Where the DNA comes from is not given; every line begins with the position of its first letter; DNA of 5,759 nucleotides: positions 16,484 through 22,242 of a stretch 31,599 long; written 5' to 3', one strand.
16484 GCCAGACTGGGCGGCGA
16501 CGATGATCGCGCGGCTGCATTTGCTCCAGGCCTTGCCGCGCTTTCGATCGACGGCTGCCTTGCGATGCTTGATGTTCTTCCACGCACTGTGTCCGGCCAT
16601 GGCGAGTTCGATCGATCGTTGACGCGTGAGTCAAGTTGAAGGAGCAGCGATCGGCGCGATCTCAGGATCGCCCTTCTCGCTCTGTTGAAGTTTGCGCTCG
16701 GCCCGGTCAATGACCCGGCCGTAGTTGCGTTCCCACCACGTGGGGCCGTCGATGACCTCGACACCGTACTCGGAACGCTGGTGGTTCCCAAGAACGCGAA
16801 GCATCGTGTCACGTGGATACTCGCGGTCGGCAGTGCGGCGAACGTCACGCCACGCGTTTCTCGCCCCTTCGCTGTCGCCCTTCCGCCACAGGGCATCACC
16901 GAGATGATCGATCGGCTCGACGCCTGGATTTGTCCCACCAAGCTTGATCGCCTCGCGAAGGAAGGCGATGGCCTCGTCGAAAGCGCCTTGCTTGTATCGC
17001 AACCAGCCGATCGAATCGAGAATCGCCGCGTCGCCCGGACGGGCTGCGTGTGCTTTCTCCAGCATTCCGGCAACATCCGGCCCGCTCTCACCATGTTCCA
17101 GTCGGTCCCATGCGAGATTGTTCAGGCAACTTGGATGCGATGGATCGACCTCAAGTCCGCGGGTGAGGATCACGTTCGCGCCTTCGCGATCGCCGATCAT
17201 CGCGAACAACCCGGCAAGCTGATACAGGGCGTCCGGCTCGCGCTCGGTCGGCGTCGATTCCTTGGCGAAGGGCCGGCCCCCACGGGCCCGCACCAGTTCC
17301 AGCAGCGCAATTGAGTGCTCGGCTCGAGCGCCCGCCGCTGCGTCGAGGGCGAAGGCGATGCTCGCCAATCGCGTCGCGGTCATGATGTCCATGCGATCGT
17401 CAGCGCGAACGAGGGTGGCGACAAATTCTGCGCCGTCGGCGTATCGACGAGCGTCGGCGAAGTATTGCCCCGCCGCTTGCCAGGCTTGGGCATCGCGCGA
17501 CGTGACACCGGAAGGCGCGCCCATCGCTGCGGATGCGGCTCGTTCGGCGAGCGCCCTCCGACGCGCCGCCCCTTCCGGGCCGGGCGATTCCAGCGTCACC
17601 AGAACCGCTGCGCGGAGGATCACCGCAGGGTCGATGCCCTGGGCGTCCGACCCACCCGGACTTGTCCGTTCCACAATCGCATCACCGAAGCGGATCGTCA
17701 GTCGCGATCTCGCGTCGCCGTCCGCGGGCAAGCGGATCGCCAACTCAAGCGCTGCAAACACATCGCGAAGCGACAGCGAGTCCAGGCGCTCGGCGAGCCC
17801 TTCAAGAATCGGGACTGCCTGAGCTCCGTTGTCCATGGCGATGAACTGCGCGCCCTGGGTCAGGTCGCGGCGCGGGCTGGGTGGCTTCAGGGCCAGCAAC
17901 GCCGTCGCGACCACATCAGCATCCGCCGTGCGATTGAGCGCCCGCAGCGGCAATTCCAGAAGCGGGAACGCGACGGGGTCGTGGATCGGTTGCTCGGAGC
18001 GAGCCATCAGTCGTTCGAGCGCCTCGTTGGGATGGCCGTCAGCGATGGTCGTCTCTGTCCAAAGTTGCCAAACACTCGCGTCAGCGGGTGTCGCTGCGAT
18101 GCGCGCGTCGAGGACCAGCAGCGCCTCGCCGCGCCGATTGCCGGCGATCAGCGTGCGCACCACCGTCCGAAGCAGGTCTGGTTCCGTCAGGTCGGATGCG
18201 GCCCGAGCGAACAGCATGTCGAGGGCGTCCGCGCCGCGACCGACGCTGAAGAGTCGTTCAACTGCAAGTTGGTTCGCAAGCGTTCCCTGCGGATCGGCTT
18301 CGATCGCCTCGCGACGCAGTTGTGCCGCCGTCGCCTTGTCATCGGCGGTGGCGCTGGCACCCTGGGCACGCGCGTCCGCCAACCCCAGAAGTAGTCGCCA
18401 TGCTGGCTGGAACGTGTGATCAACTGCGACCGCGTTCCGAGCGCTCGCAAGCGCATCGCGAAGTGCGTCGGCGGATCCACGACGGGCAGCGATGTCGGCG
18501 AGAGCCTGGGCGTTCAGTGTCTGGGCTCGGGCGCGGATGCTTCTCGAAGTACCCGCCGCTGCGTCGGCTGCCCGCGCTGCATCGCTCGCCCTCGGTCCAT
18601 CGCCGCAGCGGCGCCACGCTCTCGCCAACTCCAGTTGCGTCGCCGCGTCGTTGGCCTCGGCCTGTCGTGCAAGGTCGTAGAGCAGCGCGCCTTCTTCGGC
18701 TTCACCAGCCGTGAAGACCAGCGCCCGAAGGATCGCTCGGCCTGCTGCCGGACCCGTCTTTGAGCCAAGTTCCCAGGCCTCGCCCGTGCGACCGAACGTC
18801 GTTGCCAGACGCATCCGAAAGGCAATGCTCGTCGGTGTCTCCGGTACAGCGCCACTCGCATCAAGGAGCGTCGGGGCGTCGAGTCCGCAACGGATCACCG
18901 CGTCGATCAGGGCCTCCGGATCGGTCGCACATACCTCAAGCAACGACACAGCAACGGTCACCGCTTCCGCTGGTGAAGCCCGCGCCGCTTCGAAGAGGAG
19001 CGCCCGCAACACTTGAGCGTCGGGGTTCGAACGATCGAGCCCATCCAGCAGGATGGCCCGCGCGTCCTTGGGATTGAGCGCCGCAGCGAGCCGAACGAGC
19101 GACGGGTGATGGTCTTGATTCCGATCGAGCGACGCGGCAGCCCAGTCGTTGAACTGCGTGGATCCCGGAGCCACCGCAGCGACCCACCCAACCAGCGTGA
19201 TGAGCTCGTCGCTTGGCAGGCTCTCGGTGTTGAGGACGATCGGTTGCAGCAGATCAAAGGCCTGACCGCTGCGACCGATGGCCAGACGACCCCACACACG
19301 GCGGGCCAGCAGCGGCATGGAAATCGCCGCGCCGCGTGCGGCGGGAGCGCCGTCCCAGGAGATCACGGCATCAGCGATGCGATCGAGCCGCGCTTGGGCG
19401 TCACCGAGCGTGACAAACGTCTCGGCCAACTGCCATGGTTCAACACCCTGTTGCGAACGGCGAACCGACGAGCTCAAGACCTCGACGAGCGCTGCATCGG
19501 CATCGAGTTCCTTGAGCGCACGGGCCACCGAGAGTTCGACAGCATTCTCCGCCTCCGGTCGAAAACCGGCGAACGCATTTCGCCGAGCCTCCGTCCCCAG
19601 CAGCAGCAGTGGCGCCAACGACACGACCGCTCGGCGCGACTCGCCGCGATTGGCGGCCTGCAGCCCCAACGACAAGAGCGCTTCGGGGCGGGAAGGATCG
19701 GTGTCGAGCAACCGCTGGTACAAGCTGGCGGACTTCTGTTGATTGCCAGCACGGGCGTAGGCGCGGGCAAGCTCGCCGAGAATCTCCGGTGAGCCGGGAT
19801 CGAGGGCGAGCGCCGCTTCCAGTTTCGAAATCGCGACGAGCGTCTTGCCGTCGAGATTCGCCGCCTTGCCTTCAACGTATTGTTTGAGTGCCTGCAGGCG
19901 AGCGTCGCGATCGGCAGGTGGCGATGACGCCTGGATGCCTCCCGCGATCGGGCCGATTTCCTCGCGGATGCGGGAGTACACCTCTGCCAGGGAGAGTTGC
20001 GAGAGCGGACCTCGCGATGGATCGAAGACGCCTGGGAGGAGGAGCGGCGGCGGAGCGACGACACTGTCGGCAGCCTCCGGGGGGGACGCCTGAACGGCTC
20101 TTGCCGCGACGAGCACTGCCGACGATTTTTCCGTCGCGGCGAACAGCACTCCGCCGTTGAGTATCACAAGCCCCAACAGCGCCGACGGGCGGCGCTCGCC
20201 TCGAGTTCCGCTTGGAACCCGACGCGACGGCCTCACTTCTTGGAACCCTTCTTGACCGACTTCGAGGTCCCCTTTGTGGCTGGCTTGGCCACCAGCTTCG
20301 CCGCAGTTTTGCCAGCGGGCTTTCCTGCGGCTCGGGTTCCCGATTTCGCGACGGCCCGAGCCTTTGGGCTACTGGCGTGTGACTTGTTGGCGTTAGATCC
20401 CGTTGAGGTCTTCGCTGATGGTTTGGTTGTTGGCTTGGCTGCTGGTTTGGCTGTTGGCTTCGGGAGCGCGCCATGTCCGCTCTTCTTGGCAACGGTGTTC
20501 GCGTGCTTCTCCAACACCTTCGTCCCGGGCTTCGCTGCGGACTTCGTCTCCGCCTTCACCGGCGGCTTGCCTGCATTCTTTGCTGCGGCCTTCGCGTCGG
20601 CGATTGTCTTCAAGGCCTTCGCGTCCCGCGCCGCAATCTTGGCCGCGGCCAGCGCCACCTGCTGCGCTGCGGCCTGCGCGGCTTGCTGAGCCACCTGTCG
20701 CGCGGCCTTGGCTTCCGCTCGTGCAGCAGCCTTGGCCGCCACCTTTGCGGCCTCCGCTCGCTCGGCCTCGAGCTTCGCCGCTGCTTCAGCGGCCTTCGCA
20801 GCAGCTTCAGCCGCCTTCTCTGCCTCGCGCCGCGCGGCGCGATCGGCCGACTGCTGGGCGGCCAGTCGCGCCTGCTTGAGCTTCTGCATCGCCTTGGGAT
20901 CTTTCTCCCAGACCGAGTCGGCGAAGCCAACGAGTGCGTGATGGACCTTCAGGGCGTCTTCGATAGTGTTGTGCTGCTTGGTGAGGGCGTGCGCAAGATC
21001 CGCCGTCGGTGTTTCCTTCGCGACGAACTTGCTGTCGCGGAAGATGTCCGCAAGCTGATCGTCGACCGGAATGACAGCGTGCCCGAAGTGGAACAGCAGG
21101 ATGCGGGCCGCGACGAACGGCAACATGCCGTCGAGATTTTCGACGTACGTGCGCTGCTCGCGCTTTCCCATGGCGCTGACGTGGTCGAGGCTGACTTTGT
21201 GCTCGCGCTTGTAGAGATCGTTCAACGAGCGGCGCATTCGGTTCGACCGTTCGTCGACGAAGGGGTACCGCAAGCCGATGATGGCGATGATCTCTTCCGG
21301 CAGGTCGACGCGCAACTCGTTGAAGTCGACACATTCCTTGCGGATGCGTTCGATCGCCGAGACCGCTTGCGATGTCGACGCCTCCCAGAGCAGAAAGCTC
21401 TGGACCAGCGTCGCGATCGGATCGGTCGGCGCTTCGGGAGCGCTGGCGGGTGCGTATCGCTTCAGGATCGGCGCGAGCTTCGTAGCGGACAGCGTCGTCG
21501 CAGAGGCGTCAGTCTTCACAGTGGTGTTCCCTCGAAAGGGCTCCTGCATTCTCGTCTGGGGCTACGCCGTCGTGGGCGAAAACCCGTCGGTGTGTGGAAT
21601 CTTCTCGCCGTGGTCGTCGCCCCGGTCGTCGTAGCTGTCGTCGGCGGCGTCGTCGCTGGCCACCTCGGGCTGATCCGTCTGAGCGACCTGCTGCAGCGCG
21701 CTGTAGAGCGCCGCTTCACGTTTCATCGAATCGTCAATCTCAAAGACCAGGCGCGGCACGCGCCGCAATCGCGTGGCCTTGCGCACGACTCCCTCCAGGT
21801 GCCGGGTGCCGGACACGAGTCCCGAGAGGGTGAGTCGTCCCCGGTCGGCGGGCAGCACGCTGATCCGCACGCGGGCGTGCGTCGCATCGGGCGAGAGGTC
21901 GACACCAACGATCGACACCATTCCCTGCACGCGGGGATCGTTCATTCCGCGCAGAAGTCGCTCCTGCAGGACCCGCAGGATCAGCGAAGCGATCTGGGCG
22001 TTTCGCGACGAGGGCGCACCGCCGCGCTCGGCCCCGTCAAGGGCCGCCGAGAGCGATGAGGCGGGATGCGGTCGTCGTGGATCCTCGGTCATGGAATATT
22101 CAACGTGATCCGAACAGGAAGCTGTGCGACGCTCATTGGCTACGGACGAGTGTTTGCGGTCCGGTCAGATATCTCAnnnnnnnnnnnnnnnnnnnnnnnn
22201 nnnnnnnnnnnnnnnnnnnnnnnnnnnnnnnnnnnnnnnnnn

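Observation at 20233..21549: Endonuclease III-fold protein lacking the lyase lysine and FeS motif, with a histone-H1-like tail, inside the nusA-infB-rbfA operon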

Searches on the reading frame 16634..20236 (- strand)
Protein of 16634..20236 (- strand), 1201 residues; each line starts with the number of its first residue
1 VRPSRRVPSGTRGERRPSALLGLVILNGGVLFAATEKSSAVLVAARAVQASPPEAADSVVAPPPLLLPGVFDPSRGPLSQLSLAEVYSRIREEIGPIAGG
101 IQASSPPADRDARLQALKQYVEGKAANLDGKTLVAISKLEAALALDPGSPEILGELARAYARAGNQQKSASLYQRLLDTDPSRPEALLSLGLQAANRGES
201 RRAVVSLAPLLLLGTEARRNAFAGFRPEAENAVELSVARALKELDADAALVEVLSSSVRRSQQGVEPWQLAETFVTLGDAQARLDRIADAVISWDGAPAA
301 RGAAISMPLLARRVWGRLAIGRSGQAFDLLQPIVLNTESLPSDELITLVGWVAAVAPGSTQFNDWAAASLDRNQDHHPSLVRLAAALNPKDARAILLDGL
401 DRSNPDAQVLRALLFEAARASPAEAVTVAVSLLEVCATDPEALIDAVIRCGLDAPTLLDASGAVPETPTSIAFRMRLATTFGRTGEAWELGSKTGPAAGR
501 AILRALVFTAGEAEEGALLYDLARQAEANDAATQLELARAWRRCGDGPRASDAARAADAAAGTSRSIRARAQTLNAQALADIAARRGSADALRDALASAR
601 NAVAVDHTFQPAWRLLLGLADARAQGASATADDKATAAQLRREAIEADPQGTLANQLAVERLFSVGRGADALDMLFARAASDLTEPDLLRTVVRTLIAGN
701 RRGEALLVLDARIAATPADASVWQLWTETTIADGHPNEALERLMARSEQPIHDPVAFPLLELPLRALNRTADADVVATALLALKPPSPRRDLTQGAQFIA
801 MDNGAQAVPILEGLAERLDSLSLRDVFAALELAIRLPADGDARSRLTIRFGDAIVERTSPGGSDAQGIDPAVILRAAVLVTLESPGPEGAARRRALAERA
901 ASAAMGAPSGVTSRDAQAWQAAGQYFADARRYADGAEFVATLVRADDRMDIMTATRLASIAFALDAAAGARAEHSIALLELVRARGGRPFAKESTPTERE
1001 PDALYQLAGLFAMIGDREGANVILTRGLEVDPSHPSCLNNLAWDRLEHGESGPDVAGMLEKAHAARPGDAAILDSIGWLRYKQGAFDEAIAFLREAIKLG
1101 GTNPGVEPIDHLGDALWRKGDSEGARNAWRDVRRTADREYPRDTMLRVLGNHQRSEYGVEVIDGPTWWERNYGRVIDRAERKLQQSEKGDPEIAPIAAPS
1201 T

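Call 4: search_protein_families(library=pfam, proteins=[window:16634-20236:-], max_evalue=1)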
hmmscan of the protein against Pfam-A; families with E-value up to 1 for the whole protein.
window:16634-20236:- (1201 aa): 17 families
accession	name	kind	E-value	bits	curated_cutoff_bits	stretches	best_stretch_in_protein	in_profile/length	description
PF07719.23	TPR_2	-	4.9e-12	45.4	27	2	1071-1099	2-30/34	Tetratricopeptide repeat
PF13431.12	TPR_17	-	1.6e-11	44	24.4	2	140-168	3-31/34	Tetratricopeptide repeat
PF13428.12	TPR_14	-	8.8e-10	38.7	23.5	4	151-190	2-41/44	Tetratricopeptide repeat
PF13414.12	TPR_11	-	4.9e-08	33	26.8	3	1080-1103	4-27/42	TPR repeat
PF14559.12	TPR_19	-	9.4e-08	32.7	25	2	131-186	6-61/68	Tetratricopeptide repeat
PF13174.12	TPR_6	-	1e-07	32.5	26.3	1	156-181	6-31/33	Tetratricopeptide repeat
PF13176.12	TPR_7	-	2.7e-06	27.5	27.9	1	153-184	2-33/36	Tetratricopeptide repeat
PF13432.12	TPR_16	-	3.8e-06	27.7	32.7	2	130-184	11-65/65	Tetratricopeptide repeat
PF13181.12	TPR_8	-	5e-06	26.7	25.7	1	1075-1099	6-30/34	Tetratricopeptide repeat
PF00515.34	TPR_1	-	2.5e-05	24.3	27.8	1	1076-1099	7-30/34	Tetratricopeptide repeat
PF13424.12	TPR_12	-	2.8e-05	24.6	30.1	2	1065-1099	40-74/77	Tetratricopeptide repeat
PF09613.16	HrpB1_HrpK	-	0.00021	21.4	29.3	0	1054-1104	29-79/126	Bacterial type III secretion protein (HrpB1_HrpK)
PF13371.12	TPR_9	-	0.00034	21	35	1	135-186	14-65/73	Tetratricopeptide repeat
PF23914.1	TPR_CcmH_CycH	-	0.0046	17.2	42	1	132-205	66-142/158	Cytochrome c-type biogenesis protein H TPR domain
PF23558.1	TPR_P4H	-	0.078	13.6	27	0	151-185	43-77/91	Prolyl 4-hydroxylase peptide-substrate-binding domain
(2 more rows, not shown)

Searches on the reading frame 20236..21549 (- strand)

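Call 4: search_protein_families(library=pfam, proteins=[window:20236-21549:-], max_evalue=1)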
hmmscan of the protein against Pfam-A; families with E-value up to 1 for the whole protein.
window:20236-21549:- (438 aa): 1 family
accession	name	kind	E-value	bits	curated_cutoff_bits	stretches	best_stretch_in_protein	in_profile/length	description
PF16746.10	BAR_3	-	0.00094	19.3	31.7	1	104-160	151-207/235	BAR domain of APPL family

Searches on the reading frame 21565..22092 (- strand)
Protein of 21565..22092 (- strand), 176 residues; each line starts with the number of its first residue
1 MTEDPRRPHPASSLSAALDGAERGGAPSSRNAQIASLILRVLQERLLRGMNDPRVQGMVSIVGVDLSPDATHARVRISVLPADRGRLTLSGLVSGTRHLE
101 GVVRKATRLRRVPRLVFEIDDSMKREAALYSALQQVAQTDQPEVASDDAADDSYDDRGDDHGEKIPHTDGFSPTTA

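Call 4: search_protein_families(library=pfam, proteins=[window:21565-22092:-], max_evalue=1)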
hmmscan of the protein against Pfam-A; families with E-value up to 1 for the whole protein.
window:21565-22092:- (176 aa): 1 family
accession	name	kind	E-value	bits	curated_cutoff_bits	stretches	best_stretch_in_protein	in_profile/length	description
PF02033.23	RBFA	-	4.2e-19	69.2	34.7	1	30-129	1-101/105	Ribosome-binding factor A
